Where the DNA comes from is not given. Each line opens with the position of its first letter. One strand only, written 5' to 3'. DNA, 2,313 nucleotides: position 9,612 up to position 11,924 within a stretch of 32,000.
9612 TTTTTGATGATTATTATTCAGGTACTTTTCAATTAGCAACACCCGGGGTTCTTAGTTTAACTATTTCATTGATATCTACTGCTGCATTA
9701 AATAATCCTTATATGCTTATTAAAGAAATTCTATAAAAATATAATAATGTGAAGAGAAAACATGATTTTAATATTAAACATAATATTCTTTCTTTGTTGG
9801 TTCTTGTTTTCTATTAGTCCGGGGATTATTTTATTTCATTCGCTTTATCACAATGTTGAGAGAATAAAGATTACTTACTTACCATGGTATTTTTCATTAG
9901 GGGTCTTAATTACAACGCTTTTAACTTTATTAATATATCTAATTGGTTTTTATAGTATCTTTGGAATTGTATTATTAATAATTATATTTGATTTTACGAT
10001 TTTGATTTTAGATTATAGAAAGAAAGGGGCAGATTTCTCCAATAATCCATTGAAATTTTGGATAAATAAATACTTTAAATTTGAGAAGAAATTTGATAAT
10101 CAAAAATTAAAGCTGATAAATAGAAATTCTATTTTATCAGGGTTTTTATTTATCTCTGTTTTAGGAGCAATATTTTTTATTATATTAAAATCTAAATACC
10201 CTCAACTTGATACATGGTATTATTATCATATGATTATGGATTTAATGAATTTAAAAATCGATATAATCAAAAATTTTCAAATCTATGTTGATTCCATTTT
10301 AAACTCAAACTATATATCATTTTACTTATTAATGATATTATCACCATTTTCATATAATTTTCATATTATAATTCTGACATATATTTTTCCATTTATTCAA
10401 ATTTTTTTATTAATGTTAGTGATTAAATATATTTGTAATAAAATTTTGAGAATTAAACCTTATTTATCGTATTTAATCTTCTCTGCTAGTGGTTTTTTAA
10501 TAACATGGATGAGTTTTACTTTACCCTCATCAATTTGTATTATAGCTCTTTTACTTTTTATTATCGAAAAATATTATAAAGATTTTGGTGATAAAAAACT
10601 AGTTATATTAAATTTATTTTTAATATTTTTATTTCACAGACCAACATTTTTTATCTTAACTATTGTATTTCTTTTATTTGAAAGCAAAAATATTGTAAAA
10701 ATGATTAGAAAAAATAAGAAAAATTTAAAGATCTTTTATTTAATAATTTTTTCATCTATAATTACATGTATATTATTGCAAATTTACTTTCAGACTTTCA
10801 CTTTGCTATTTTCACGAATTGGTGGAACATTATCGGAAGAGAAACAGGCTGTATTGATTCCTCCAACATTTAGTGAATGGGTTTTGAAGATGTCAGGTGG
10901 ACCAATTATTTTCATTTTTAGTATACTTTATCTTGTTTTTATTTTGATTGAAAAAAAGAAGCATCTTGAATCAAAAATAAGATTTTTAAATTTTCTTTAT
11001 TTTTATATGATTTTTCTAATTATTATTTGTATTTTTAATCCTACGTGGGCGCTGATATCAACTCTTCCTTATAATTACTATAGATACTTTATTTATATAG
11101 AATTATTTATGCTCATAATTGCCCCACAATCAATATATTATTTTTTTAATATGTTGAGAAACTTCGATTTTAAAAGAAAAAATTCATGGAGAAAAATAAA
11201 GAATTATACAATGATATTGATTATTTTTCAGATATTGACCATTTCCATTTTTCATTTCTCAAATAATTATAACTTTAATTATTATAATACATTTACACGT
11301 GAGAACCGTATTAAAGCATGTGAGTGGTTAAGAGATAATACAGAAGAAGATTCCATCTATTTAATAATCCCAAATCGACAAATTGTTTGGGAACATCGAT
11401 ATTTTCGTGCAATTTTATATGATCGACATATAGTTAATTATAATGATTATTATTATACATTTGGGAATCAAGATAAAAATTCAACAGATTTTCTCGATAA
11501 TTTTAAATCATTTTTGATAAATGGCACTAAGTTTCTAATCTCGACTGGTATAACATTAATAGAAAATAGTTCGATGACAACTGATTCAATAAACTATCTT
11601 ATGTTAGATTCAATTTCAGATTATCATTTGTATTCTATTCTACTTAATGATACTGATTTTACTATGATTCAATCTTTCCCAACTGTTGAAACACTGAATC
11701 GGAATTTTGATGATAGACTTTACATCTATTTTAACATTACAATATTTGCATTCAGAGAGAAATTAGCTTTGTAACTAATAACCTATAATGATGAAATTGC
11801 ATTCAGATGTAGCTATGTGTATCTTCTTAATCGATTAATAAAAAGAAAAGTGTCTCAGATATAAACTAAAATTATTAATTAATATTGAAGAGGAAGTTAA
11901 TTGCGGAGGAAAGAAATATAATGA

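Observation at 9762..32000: Four paralogous 650-735 aa polytopic membrane proteins with a GT-C-like acidic first loop but no WWDYG: an expanded, unassigned glycosyltransferase-like family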

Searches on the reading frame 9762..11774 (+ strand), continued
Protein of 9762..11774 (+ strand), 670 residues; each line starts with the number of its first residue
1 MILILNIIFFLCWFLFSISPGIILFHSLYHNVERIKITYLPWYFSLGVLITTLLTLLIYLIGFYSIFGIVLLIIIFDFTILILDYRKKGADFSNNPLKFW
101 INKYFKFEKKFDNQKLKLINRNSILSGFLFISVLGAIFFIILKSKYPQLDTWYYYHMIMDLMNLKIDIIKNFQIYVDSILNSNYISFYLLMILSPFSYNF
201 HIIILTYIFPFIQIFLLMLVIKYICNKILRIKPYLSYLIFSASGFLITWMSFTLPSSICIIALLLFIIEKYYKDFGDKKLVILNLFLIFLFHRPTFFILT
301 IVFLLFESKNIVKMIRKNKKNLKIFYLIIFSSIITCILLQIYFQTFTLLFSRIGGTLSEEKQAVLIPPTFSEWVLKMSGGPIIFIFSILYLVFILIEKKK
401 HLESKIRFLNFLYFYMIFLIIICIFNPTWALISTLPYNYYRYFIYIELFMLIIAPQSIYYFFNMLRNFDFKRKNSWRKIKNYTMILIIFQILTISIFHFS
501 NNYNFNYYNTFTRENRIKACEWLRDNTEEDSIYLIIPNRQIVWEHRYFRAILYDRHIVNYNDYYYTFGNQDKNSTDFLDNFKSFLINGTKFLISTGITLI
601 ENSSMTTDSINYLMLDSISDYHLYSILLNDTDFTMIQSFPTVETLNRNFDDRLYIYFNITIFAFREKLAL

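Call 44: fold_search(model_id=the predicted structure, library=pdb)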
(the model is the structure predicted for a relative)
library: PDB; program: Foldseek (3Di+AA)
matches with E <= 10: 25; with E <= 0.001: 0
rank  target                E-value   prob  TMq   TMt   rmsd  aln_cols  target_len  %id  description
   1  8u7k_A                9.0e-01  0.03  0.07  0.06  30.1       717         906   12  WT sea urchin SLC9C1 with 5mM cAMP at pH 6 in Na+ - Grip (G) conformation (released 2025-03-26)
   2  8qoe_A                1.2e+00  0.05  0.07  0.09  25.4       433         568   11  Inward-facing conformation of the ABC transporter BmrA (released 2023-12-20)
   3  8if8_B                1.3e+00  0.23  0.20  0.23  16.6       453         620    8  Arabinosyltransferase AftA (released 2023-05-31)
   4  8u73_A                1.7e+00  0.03  0.10  0.08  33.6       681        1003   14  R399A sea urchin SLC9C1 pH 8 in Na+ (released 2025-03-26)
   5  8iwo_A                1.8e+00  0.04  0.11  0.09  27.5       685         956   11  The rice Na+/H+ antiporter SOS1 in an auto-inhibited state (released 2023-11-22)
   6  8v3d_D                2.0e+00  0.06  0.09  0.14  23.7       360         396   10  AgamOR28 structure bound to 2,4,5-trimethylthiazole (released 2024-06-19)
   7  9mt8_A                2.5e+00  0.05  0.14  0.12  23.4       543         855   13  Cryo-EM structure of the human TRPM4 channel in a calcium bound putative desensitized state (released 2025-10-29)
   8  8ofx                  3.7e+00  0.06  0.09  0.19  14.9       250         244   10  Molecular Mechanism of trypanosomal AQP2 (released 2024-10-02)
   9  8pd8_A                3.9e+00  0.01  0.08  0.07  35.4       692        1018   11  cAMP-bound SpSLC9C1 in lipid nanodiscs, dimer (released 2023-11-08)
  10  8duj_A                4.3e+00  0.03  0.09  0.03  26.3       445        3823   11  Global map in C1 of RyR1 particles in complex with ImperaCalcin (released 2023-05-31)
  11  9i3r_A                4.8e+00  0.01  0.09  0.11  29.1       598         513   13  Human TRPM4 ion channel in MAASTY copolymer lipid nanodisc in a calcium-bound state (released 2026-01-28)
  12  2o1o_A                5.1e+00  0.03  0.08  0.14  19.7       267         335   12  Cryptosporidium parvum putative polyprenyl pyrophosphate synthase (cgd4_2550) in complex with risedronate. (released 2006-12-12)
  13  9o82_A                5.1e+00  0.02  0.08  0.06  28.1       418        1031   14  Cryo-EM structure of apo rabbit TRPM3 having 2 resting and 2 activated subunits (para position) at 37 degrees Celsius (released 2025-12-17)
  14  6quz_A                5.3e+00  0.02  0.09  0.11  28.3       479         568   14  Structure of ATPgS-bound outward-facing TM287/288 in complex with sybody Sb_TM35 (released 2019-05-29)
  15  7dkh_A                5.5e+00  0.02  0.10  0.09  24.8       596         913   11  Crystal structure of the Ctr9/Paf1/Cdc73/Rtf1 quaternary complex (released 2021-11-24)
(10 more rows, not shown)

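Call 46: search_protein_families(library=pfam, alignment_id=A3, max_evalue=10)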
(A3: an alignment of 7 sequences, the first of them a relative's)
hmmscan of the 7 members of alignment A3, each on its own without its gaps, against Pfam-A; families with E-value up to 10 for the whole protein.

A. member 1, P0003 (735 aa): 0 families

B. families by the number of members that match (of 7 scanned): 0 families

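Call 47: search_protein_families(library=pfam, alignment_id=A2, max_evalue=10)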
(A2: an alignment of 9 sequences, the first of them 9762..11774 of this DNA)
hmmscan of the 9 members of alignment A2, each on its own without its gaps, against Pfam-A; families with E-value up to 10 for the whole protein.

A. member 1, window:9762-11774:+ (670 aa): 1 family
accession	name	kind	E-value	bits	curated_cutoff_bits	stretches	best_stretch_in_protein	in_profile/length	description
PF20604.3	DUF6798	-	0.0037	17.4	26.9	1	517-540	4-27/61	Domain of unknown function (DUF6798)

B. families by the number of members that match (of 9 scanned): 8 families
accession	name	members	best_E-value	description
PF02018.23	CBM_4_9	1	0.0023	Carbohydrate binding domain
PF20604.3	DUF6798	1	0.0037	Domain of unknown function (DUF6798)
PF08378.17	NERD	1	0.056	Nuclease-related domain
PF19455.4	DUF5993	1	0.26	Family of unknown function (DUF5993)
PF00619.27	CARD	1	0.29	Caspase recruitment domain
PF20990.2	DUF2207_C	1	1.7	Predicted membrane protein (DUF2207) C-terminal domain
PF09534.15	Trp_oprn_chp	1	4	Tryptophan-associated transmembrane protein (Trp_oprn_chp)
PF12822.12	ECF_trnsprt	1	4.3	ECF transporter, substrate-specific component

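Call 48: find_related_loci(query=A2, collection=genome_contigs, flank=10000)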
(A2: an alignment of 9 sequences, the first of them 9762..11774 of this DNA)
Query A2 (670 aa) in genome_contigs; peptide patterns used: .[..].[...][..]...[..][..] (x = any residue, [..] = any of these).
39 stretches matched a pattern; 1 encode a relative of the query (tblastn E <= 1e-3); 1 distinct loci.
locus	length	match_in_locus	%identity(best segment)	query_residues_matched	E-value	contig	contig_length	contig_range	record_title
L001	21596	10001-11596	28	135-638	4e-33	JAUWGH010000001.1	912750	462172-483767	MAG: Promethearchaeota archaeon isolate CSMAG_2237 CSMAG_2237_k141_2936613_length_912750_cov_69.0513, whole genome shotg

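Call 49: find_encoding_contigs(protein=P0003, flank=10000, max_places=3)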
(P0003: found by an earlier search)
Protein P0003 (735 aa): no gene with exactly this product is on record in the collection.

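Call 55: search_protein_families(library=pfam, proteins=[L001:1971-3131:-, L001:3236-4744:-, L001:4790-5800:-, L001:5854-6825:-, L001:7080-7892:+, L001:8379-9569:+, L001:9620-11665:+, L001:11869-14454:+, L001:14608-16785:+, L001:16788-19004:+], max_evalue=0.01)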
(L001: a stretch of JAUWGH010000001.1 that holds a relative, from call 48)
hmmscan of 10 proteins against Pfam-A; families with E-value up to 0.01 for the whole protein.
L001:1971-3131:- (386 aa): 1 family
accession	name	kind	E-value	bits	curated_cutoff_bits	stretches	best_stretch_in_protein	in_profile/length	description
PF02350.25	Epimerase_2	-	2.2e-120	402.1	30.6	1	32-382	2-346/347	UDP-N-acetylglucosamine 2-epimerase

L001:3236-4744:- (502 aa): 0 families

L001:4790-5800:- (336 aa): 3 families
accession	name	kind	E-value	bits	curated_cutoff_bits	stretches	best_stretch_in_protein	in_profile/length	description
PF00535.33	Glycos_transf_2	-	1.3e-39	136.3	23.3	1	7-165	1-166/168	Glycosyl transferase family 2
PF10111.15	Glyco_tranf_2_2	-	1.1e-24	87.8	27.3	1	7-250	1-262/276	Glycosyltransferase like family 2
PF13641.12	Glyco_tranf_2_3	-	2.6e-17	64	27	1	6-189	3-196/230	Glycosyltransferase like family 2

L001:5854-6825:- (323 aa): 2 families
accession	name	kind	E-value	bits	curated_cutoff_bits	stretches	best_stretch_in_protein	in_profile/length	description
PF00534.26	Glycos_transf_1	-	1.3e-09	38.2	26.4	1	192-296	26-129/172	Glycosyl transferases group 1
PF13692.12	Glyco_trans_1_4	-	5.7e-08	33.6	27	1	194-318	16-141/142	Glycosyl transferases group 1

L001:7080-7892:+ (270 aa): 2 families
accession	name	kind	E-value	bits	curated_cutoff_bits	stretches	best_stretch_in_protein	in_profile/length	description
PF00535.33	Glycos_transf_2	-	4e-20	72.9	23.3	1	16-121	2-107/168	Glycosyl transferase family 2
PF13712.12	Glyco_tranf_2_5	-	0.0046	17.1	27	0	54-120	21-82/210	Glycosyltransferase like family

L001:8379-9569:+ (396 aa): 4 families
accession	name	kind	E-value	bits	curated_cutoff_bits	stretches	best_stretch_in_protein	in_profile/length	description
PF00534.26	Glycos_transf_1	-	2e-17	63.7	26.4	1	213-372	15-171/172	Glycosyl transferases group 1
PF13692.12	Glyco_trans_1_4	-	5.4e-14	53.1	27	1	214-359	2-142/142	Glycosyl transferases group 1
PF13439.12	Glyco_transf_4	-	2.9e-11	44.1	28.5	1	26-196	13-169/170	Glycosyltransferase Family 4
PF13524.12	Glyco_trans_1_2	-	6.6e-08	33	25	1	243-387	13-142/144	Glycosyl transferase-like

L001:9620-11665:+ (681 aa): 0 families

L001:11869-14454:+ (861 aa): 0 families

L001:14608-16785:+ (725 aa): 1 family
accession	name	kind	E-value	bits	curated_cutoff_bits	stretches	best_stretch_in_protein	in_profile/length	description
PF07760.16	DUF1616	-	6.6e-06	25.9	31.6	1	23-97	4-93/307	Protein of unknown function (DUF1616)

L001:16788-19004:+ (738 aa): 6 families
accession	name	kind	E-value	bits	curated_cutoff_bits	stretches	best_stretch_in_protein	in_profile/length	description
PF00535.33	Glycos_transf_2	-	2.4e-59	200.5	23.3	2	12-175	1-168/168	Glycosyl transferase family 2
PF13641.12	Glyco_tranf_2_3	-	5.6e-25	89.1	27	2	11-220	3-221/230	Glycosyltransferase like family 2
PF10111.15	Glyco_tranf_2_2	-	8.1e-22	78.4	27.3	2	12-225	1-229/276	Glycosyltransferase like family 2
PF13632.12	Glyco_trans_2_3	-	1.1e-12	48.7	27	1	94-290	2-183/198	Glycosyl transferase family group 2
PF13506.12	Glyco_transf_21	-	6.9e-07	29.3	21.7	1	85-179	25-122/174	Glycosyl transferase family 21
PF13704.12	Glyco_tranf_2_4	-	0.00026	21.8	27.5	0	18-104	1-85/98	Glycosyl transferase family 2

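Call 65: find_related_loci(query=A2, collection=metagenome_contigs, flank=7000)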
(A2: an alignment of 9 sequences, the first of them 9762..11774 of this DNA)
Query A2 (670 aa) in metagenome_contigs; peptide patterns used: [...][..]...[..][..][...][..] (x = any residue, [..] = any of these).
293 stretches matched a pattern; 6 encode a relative of the query (tblastn E <= 1e-3); 6 distinct loci.
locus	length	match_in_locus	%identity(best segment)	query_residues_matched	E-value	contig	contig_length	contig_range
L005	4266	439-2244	28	75-667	1e-33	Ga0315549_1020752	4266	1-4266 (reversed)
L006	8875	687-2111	27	123-584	7e-26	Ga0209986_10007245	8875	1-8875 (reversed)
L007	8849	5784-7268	28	147-617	7e-25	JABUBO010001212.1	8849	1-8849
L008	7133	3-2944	30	234-666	6e-25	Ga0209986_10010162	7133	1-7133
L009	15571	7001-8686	28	147-670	4e-32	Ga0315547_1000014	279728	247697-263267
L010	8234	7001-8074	27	234-568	2e-15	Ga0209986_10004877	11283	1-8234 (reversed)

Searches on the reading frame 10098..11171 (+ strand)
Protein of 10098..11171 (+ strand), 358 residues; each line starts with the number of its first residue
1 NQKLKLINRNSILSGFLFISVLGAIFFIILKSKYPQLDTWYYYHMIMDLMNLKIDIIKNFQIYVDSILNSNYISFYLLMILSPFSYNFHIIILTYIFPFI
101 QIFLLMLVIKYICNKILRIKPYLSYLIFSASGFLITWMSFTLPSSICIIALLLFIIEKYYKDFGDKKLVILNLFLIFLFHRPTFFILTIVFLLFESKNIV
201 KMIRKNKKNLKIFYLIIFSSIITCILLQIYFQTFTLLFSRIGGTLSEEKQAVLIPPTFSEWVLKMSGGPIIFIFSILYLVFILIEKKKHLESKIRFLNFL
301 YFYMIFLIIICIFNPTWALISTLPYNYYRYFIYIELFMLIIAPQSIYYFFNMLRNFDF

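Call 77: search_solved_structures(query=A4, max_evalue=10, show_alignments=2)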
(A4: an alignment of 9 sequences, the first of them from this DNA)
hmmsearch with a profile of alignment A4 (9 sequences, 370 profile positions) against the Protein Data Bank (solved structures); distinct sequences matched with E-value up to 10: 1.
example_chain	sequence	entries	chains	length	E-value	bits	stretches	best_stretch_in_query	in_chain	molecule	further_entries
8qag_A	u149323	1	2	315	0.016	17.6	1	180-267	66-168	sc-CC-6-95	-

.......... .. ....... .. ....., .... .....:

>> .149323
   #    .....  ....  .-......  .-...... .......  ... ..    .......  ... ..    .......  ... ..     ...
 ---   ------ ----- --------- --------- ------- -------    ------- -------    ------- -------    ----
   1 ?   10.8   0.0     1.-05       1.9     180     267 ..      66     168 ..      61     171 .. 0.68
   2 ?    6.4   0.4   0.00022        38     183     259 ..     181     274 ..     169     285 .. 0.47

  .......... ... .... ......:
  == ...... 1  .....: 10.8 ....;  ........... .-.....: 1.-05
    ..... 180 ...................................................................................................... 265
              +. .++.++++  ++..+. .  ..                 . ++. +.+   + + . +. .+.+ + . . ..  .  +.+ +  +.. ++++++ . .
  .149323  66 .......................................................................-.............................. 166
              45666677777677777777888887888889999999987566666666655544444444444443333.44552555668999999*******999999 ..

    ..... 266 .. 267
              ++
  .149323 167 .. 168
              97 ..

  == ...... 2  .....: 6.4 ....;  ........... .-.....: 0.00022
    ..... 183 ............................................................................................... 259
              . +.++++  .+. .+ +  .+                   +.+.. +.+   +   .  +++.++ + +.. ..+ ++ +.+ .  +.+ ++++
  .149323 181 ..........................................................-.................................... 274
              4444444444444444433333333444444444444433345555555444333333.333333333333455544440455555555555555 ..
